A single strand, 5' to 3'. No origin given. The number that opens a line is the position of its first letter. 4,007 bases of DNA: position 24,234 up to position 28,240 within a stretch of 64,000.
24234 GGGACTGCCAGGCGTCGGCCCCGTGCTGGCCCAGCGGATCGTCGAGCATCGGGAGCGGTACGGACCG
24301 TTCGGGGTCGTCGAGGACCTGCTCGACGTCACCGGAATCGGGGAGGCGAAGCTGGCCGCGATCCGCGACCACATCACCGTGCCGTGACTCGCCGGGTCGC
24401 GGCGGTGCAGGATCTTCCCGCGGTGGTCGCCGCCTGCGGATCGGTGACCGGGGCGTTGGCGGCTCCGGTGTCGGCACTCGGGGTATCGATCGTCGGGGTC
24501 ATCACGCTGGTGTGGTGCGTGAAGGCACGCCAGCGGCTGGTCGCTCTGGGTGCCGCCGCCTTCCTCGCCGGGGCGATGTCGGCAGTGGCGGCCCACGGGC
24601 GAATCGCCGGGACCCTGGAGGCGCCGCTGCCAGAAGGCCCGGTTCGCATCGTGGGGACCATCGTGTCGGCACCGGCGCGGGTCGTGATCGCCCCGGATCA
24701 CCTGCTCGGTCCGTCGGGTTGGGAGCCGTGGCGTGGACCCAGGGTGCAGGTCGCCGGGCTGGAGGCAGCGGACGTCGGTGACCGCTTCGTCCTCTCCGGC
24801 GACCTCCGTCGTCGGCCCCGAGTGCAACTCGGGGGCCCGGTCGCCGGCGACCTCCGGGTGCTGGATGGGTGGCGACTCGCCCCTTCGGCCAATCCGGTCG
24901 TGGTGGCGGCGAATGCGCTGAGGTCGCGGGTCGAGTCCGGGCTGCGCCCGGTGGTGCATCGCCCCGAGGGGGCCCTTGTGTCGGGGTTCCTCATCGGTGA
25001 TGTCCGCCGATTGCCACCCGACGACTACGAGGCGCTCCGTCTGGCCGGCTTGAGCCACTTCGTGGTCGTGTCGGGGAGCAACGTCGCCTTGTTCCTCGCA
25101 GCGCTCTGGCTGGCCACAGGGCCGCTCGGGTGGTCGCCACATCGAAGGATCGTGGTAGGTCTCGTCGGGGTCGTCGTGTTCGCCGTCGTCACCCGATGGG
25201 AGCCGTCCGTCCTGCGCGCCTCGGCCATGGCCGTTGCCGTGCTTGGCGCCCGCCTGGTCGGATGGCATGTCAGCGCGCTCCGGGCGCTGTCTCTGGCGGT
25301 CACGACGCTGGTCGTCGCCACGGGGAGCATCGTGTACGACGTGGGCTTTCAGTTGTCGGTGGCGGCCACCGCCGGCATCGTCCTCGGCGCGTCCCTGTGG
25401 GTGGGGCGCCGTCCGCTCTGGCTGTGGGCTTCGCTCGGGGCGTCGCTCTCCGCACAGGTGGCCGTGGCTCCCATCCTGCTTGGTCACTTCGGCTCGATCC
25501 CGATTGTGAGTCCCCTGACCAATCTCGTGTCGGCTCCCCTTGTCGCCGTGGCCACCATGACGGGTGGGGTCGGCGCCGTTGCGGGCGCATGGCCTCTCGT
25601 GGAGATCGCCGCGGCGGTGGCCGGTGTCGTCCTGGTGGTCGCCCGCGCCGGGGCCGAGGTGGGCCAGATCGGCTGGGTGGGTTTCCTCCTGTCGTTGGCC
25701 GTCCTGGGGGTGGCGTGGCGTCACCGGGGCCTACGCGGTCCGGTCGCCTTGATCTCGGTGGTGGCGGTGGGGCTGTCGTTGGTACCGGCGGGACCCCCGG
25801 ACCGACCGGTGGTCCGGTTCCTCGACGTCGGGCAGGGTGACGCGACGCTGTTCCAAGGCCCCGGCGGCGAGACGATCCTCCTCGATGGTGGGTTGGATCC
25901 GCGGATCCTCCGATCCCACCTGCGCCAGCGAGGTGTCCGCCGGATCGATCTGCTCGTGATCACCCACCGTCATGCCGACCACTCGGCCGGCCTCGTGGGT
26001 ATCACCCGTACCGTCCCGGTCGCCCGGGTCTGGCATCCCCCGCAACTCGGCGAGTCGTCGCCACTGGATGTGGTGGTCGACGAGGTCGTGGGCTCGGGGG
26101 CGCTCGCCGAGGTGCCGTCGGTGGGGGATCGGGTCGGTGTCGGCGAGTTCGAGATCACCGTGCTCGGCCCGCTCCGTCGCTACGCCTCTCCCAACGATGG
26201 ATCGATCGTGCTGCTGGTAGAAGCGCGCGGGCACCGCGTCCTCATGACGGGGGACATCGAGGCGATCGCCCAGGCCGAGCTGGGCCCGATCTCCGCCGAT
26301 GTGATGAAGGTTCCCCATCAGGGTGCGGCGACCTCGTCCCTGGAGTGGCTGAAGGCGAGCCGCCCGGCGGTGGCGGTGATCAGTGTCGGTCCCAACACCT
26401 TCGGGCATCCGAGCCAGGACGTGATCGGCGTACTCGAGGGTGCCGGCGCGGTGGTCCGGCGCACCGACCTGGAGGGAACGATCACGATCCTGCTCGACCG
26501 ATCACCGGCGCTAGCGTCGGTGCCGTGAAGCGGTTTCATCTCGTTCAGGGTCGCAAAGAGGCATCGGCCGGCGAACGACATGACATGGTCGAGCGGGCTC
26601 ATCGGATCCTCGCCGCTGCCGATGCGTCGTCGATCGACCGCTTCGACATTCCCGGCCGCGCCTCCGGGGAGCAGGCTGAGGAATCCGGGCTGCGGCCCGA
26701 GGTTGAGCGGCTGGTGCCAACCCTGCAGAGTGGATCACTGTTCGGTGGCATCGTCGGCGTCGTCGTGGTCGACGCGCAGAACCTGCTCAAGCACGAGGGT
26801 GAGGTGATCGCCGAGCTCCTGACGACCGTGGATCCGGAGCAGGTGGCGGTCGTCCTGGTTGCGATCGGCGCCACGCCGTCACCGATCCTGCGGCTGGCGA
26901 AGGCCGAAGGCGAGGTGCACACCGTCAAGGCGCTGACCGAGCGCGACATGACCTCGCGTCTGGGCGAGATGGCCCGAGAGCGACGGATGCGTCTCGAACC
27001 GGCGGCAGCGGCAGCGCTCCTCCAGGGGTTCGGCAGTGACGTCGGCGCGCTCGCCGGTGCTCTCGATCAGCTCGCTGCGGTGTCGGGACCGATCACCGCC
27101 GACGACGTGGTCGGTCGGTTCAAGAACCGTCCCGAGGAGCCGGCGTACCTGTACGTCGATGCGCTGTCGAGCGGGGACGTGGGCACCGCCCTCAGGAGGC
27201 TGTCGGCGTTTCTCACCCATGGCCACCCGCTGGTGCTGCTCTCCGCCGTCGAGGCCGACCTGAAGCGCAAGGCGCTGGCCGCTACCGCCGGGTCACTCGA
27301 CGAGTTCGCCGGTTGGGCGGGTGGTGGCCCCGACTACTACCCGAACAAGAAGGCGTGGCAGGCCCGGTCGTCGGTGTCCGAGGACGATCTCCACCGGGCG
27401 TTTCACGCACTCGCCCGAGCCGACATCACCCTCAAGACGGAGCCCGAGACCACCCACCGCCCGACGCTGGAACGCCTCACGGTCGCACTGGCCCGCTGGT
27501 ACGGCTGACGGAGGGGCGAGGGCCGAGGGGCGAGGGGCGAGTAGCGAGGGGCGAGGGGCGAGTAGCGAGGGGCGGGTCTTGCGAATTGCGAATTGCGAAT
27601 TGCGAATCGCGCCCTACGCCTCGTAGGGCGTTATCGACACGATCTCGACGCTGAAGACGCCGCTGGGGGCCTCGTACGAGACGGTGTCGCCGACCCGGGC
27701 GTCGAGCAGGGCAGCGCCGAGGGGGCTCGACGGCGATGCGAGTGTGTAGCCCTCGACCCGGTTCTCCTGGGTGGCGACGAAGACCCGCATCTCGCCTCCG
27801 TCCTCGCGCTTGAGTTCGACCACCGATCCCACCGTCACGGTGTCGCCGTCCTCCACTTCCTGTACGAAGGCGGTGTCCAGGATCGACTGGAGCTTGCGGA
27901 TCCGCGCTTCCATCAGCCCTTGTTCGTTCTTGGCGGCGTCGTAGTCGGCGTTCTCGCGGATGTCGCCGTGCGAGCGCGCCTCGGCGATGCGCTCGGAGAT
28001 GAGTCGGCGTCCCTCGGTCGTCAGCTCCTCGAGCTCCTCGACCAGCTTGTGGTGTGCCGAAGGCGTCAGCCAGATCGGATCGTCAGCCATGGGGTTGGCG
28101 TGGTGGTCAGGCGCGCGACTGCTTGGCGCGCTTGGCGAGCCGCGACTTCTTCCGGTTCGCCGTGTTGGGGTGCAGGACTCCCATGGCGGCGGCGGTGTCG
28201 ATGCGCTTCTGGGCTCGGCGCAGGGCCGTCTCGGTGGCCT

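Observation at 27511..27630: Family of tandem heptanucleotide arrays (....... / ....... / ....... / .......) at gene 3' ends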

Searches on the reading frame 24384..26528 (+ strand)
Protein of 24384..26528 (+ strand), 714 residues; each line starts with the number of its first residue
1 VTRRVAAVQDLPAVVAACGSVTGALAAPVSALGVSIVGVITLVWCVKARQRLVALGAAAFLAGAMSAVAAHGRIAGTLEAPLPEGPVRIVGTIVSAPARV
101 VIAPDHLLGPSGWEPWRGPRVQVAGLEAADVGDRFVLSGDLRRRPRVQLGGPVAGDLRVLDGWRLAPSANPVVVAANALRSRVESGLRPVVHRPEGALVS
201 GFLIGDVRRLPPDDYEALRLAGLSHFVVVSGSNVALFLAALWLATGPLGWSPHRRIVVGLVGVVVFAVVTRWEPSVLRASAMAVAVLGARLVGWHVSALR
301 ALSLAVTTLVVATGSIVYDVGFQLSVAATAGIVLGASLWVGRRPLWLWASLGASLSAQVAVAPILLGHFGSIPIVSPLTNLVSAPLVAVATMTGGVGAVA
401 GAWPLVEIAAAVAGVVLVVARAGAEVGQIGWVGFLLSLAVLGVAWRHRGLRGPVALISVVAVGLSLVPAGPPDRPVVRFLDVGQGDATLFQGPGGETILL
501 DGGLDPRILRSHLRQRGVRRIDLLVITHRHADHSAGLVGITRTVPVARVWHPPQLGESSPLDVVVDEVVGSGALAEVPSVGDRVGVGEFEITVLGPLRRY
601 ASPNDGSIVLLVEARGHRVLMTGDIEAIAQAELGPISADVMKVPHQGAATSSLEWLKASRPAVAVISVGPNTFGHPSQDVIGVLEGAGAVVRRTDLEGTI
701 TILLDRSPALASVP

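Call 11: search_protein_families(library=pfam, proteins=[window:24384-26528:+])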
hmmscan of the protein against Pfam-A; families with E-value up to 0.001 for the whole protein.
window:24384-26528:+ (714 aa): 4 families
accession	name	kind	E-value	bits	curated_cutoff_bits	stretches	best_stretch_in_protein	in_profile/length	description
PF03772.21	Competence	-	9.6e-40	137.1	23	1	203-417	2-225/270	Competence protein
PF00753.33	Lactamase_B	-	1.5e-20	74.4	22.7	1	481-659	2-184/196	Metallo-beta-lactamase superfamily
PF12706.13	Lactamase_B_2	-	2.4e-08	34.3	27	1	497-635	2-156/200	Beta-lactamase superfamily domain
PF13567.11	DUF4131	-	0.00045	20.4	31.6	1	28-98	6-78/165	Domain of unknown function (DUF4131)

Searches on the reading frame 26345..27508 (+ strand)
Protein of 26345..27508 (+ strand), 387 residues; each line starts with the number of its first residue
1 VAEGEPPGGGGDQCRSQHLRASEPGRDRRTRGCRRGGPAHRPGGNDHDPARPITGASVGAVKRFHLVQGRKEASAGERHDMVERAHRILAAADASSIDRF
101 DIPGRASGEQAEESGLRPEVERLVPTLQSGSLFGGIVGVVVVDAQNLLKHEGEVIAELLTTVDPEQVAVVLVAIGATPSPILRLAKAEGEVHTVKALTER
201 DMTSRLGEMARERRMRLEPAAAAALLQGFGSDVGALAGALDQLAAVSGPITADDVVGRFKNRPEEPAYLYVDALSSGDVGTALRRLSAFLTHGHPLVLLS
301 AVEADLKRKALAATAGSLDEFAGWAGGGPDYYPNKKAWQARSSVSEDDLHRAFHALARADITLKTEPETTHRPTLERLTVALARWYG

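Call 11: search_protein_families(library=pfam, proteins=[window:26345-27508:+])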
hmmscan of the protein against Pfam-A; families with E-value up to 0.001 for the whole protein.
window:26345-27508:+ (387 aa): 0 families

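Call 44: find_homologous_proteins(query=window:26345-27508:+, max_evalue=1e-20)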
Query window:26345-27508:+ (387 aa): 406 proteins with E <= 1e-20 among 8000 candidates; the best 120 are listed.
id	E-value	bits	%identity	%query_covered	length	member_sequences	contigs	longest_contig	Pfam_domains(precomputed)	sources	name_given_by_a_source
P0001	2.6e-190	651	93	84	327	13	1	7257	-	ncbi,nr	ncbi:MAG TPA: hypothetical protein VMM81_09245 [Acidimicrobiia bacterium]|nr:hypothetical protein [A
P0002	3.5e-188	644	89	84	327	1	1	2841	-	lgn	-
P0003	3.3e-184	631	90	84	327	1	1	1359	-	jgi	jgi:DNA polymerase III delta subunit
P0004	1.3e-125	438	64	84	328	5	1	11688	-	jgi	jgi:DNA polymerase III delta subunit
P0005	5.6e-122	426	61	86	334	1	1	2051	-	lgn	-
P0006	7.4e-121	422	61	84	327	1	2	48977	-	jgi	jgi:DNA polymerase III delta subunit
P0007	4.1e-115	403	63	79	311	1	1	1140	-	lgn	-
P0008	4.0e-113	397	59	84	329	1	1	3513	-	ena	-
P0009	6.8e-113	396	60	84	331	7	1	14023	-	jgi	-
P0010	7.0e-113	396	62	79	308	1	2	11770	-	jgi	jgi:DNA polymerase III delta subunit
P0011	1.8e-112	394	58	84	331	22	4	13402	-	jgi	jgi:DNA polymerase III delta subunit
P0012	2.5e-112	394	62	79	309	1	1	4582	-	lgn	-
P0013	6.7e-112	393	62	79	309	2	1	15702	-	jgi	jgi:DNA polymerase III delta subunit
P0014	6.9e-112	393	58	84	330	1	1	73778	-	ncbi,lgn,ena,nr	ncbi:MAG TPA: hypothetical protein VK960_06420 [Acidimicrobiia bacterium]|nr:hypothetical protein [A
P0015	7.2e-112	393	59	84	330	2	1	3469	PF21694.3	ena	-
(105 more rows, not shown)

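Call 45: find_encoding_contigs(protein=P0001, flank=10000, max_places=3)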
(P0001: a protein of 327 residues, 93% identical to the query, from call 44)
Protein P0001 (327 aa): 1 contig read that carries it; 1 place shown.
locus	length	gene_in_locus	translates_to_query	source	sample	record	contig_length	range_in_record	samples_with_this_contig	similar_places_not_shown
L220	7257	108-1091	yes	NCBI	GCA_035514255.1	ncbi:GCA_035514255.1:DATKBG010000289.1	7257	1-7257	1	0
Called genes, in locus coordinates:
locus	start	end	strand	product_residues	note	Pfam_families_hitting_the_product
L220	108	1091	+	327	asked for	-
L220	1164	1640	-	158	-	PF03449:GreA_GreB_N, PF01272:GreA_GreB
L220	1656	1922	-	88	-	PF01649:Ribosomal_S20p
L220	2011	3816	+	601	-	PF00009:GTP_EFTU, PF03144:GTP_EFTU_D2 (weak), PF00679:EFG_C, PF06421:LepA_C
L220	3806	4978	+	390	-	PF04055:Radical_SAM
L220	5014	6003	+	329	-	PF01628:HrcA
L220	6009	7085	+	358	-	PF00226:DnaJ, PF01556:DnaJ_C, PF00684:DnaJ_CXXCXGXG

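Call 46: find_encoding_contigs(protein=P0002, flank=10000, max_places=3)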
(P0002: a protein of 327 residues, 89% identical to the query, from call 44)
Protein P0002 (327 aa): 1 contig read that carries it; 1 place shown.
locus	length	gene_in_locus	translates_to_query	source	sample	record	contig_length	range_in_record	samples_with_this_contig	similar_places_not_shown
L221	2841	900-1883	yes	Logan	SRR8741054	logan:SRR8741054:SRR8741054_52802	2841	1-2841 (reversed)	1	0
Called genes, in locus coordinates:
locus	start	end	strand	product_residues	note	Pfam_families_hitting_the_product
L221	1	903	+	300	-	?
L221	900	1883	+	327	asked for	-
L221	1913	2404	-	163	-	PF03449:GreA_GreB_N, PF01272:GreA_GreB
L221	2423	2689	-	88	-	PF01649:Ribosomal_S20p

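Call 47: find_encoding_contigs(protein=P0003, flank=10000, max_places=3)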
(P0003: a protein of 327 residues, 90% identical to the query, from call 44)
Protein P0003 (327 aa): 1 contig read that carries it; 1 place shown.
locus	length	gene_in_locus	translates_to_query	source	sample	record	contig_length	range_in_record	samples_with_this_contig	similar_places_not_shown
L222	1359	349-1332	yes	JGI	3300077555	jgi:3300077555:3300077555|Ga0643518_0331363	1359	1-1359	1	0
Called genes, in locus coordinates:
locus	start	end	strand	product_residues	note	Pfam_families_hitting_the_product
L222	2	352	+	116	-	?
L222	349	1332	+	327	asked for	-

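Call 48: find_encoding_contigs(protein=P0004, flank=10000, max_places=2)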
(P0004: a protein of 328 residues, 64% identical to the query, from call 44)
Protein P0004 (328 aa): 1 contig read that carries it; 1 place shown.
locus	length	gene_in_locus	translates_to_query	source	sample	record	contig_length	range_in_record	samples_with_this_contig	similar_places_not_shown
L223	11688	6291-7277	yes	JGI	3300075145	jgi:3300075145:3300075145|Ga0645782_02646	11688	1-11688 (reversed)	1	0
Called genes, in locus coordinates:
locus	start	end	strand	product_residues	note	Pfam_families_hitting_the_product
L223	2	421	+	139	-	?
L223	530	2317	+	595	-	PF00133:tRNA-synt_1 (faint), PF13603:tRNA-synt_1_2 (weak)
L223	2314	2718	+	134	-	-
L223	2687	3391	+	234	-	PF02517:Rce1-like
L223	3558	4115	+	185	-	PF10531:SLBB, PF00633:HHH (faint), PF14520:HHH_5 (faint), PF12836:HHH_3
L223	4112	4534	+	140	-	-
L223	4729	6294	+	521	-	PF03772:Competence, PF00753:Lactamase_B, PF12706:Lactamase_B_2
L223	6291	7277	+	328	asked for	-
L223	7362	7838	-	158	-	PF03449:GreA_GreB_N, PF01272:GreA_GreB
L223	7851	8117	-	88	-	PF01649:Ribosomal_S20p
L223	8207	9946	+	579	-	PF00009:GTP_EFTU, PF03144:GTP_EFTU_D2 (faint), PF00679:EFG_C, PF06421:LepA_C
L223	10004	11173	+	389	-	PF04055:Radical_SAM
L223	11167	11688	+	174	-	?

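Call 49: find_encoding_contigs(protein=P0006, flank=10000, max_places=2)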
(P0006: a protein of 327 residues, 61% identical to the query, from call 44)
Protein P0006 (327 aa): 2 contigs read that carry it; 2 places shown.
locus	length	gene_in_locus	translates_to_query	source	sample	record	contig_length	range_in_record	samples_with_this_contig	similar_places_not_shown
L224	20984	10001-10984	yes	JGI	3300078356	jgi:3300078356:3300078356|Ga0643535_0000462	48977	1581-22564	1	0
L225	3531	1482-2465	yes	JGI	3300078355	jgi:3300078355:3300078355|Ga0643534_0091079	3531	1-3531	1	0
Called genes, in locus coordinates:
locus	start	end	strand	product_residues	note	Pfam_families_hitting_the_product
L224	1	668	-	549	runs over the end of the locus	PF13738:Pyr_redox_3 (faint), PF07992:Pyr_redox_2, PF12831:FAD_oxidored (weak), PF00070:Pyr_redox, PF02852:Pyr_redox_dim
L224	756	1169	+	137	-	PF00376:MerR, PF13411:MerR_1, PF09278:MerR-DNA-bind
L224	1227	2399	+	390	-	PF11376:DUF3179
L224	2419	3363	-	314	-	PF00950:ABC-3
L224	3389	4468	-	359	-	PF01297:ZnuA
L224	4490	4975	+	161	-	PF01475:FUR, PF12840:HTH_20, PF09339:HTH_IclR (weak)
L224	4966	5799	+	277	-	PF00005:ABC_tran, PF02463:SMC_N (faint), PF13555:AAA_29 (weak), PF13304:AAA_21 (weak), PF13476:AAA_23 (weak)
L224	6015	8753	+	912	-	PF00133:tRNA-synt_1, PF09334:tRNA-synt_1g, PF13603:tRNA-synt_1_2, PF08264:Anticodon_1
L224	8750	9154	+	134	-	-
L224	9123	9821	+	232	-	PF02517:Rce1-like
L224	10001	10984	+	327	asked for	-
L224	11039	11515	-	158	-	PF03449:GreA_GreB_N, PF01272:GreA_GreB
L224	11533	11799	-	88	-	PF01649:Ribosomal_S20p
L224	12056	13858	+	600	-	PF00009:GTP_EFTU, PF03144:GTP_EFTU_D2 (weak), PF00679:EFG_C, PF06421:LepA_C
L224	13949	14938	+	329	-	PF01628:HrcA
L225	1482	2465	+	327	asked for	-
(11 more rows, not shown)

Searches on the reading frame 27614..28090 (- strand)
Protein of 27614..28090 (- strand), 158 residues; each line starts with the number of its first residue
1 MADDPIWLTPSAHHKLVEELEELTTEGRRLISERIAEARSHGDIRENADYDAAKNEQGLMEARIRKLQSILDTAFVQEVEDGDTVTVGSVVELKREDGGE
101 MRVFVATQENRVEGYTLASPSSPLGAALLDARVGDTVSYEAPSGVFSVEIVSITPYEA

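Call 11: search_protein_families(library=pfam, proteins=[window:27614-28090:-])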
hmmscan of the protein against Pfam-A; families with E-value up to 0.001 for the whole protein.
window:27614-28090:- (158 aa): 2 families
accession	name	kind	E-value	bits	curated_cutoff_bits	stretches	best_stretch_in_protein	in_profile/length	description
PF03449.20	GreA_GreB_N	-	6.2e-26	90.8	24.5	1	6-74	1-69/71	Transcription elongation factor, N-terminal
PF01272.25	GreA_GreB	-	9.6e-17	61.2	26.9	1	82-154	3-76/77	Transcription elongation factor, GreA/GreB, C-term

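Call 13: find_encoding_contigs(protein=window:27614-28090:-, flank=10000, max_places=10)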
Protein window:27614-28090:- (158 aa): no gene with exactly this product is on record in the collection.
